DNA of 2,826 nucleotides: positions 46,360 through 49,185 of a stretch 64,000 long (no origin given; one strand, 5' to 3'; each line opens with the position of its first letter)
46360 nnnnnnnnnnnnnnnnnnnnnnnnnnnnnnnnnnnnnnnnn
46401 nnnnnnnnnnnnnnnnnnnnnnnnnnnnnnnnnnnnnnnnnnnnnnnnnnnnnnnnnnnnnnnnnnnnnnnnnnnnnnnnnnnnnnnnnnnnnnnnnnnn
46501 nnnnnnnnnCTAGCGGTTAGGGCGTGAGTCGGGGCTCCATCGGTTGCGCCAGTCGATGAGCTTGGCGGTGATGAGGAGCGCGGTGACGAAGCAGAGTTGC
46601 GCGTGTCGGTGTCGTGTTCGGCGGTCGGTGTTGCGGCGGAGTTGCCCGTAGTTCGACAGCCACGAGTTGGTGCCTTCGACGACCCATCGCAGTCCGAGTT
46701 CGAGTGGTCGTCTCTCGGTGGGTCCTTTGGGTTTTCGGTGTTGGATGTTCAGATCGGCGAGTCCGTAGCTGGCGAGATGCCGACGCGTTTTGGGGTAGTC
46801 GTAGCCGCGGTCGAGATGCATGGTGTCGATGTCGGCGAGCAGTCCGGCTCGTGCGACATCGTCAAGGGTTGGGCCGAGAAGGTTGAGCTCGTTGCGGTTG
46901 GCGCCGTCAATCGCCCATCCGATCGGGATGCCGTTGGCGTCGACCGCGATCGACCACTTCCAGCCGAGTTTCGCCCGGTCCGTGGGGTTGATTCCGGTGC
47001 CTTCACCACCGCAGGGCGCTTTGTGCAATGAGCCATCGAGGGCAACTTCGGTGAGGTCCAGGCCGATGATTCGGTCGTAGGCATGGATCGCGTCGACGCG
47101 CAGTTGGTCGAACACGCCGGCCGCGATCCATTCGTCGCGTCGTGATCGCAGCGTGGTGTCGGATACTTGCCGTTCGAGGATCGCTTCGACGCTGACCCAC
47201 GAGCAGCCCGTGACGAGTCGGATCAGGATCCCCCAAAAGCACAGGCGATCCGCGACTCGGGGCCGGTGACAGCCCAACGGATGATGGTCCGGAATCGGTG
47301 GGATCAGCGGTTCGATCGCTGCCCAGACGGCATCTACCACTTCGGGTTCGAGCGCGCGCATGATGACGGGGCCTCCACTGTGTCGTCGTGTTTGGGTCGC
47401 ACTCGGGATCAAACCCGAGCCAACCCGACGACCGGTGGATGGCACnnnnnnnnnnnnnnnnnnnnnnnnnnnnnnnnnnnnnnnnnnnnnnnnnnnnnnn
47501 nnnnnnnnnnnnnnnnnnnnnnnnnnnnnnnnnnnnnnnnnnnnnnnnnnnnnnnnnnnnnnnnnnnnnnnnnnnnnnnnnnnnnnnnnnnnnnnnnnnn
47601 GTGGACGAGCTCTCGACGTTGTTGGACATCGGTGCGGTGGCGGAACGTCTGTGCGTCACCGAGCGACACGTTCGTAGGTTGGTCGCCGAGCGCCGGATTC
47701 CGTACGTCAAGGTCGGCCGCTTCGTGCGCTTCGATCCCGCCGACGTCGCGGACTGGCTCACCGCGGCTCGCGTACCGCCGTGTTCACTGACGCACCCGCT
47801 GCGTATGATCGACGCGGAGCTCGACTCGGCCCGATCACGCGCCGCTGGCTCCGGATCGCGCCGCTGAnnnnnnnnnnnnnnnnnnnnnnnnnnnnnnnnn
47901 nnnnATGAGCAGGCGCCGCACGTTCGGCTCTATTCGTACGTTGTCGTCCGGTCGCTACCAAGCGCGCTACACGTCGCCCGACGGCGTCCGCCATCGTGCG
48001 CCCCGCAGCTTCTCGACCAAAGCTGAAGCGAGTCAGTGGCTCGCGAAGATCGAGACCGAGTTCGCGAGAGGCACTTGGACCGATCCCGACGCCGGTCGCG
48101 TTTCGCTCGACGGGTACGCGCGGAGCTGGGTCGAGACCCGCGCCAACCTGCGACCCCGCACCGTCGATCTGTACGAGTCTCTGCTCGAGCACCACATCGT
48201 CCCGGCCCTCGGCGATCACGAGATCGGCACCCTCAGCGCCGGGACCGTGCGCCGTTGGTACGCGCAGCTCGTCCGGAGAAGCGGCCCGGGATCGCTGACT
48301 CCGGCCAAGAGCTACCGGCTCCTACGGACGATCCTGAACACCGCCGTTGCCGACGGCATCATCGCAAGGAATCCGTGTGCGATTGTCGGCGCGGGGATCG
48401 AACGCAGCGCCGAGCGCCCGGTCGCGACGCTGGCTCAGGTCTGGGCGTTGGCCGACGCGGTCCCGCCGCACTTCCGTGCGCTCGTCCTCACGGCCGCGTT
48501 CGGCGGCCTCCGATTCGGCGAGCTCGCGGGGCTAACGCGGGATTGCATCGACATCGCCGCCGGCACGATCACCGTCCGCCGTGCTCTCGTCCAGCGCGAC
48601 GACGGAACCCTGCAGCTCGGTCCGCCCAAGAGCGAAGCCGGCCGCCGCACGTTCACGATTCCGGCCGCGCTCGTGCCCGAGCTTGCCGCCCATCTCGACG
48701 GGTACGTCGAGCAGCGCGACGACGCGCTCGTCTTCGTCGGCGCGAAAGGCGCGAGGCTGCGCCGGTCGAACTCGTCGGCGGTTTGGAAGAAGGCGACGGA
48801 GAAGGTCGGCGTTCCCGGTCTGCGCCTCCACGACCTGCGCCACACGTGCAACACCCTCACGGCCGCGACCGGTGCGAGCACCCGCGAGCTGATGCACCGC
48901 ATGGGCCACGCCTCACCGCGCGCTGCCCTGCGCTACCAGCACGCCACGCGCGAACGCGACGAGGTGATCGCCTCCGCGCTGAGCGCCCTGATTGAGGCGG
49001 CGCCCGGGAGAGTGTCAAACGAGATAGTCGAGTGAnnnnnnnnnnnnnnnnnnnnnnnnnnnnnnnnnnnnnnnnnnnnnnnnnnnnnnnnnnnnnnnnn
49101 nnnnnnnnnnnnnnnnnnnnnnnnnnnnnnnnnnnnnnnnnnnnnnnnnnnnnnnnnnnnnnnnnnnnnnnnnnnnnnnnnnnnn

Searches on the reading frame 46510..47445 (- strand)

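Call 3: search_protein_families(library=pfam, proteins=[window:46510-47445:-], max_evalue=0.1)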
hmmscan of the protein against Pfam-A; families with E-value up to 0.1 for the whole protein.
window:46510-47445:- (311 aa): 3 families
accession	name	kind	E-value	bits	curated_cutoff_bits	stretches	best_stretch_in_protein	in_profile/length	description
PF13340.11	DUF4096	-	9e-13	48.7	34.3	1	38-115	3-75/76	Putative transposase of IS4/5 family (DUF4096)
PF01609.27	DDE_Tnp_1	-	1.5e-10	41.6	23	1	133-288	6-195/200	Transposase DDE domain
PF13586.12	DDE_Tnp_1_2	-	0.0026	18.6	29.2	1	209-285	1-77/86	Transposase DDE domain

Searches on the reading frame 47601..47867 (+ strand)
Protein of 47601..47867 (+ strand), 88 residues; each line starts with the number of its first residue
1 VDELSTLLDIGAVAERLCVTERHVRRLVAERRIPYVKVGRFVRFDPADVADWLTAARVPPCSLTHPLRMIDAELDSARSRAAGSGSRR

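Call 3: search_protein_families(library=pfam, proteins=[window:47601-47867:+], max_evalue=0.1)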
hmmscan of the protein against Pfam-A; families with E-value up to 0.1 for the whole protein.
window:47601-47867:+ (88 aa): 2 families
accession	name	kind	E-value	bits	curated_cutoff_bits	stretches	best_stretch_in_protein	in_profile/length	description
PF12728.13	HTH_17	-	3.4e-10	40.5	27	1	7-55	1-49/51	Helix-turn-helix domain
PF21531.3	Rv2175c_wHTH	-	0.088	13.2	27.1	0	5-33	13-41/57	DNA-binding protein Rv2175c, wHTH domain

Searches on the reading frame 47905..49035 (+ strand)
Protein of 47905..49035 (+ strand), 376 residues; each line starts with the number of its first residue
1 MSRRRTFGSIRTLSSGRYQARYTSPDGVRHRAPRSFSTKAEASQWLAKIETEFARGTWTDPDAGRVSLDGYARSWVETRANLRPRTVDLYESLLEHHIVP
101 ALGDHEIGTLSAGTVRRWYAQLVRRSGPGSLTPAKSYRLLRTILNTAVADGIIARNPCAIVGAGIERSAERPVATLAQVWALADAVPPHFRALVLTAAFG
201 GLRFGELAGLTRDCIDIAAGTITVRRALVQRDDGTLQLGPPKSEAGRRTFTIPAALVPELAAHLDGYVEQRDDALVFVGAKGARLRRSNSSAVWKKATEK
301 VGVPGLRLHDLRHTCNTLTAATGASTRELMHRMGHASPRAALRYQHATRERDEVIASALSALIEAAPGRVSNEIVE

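Call 3: search_protein_families(library=pfam, proteins=[window:47905-49035:+], max_evalue=0.1)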
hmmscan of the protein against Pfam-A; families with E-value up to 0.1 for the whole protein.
window:47905-49035:+ (376 aa): 5 families
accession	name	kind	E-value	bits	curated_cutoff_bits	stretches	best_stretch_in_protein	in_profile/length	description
PF00589.27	Phage_integrase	-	7.1e-17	62.1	27.1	1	189-350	23-171/172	Phage integrase family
PF14659.12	Phage_int_SAM_3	-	6.6e-06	26.7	22.6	1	75-122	9-57/58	Phage integrase, N-terminal SAM-like domain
PF22022.2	Phage_int_M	-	4.9e-05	23.9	27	1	71-160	4-92/96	Phage integrase central domain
PF14657.12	Arm-DNA-bind_4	-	0.0017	18.4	22.3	1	22-56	10-45/47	Arm DNA-binding domain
PF13102.12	Phage_int_SAM_5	-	0.0063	17.3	22.3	1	71-157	5-92/98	Phage integrase SAM-like domain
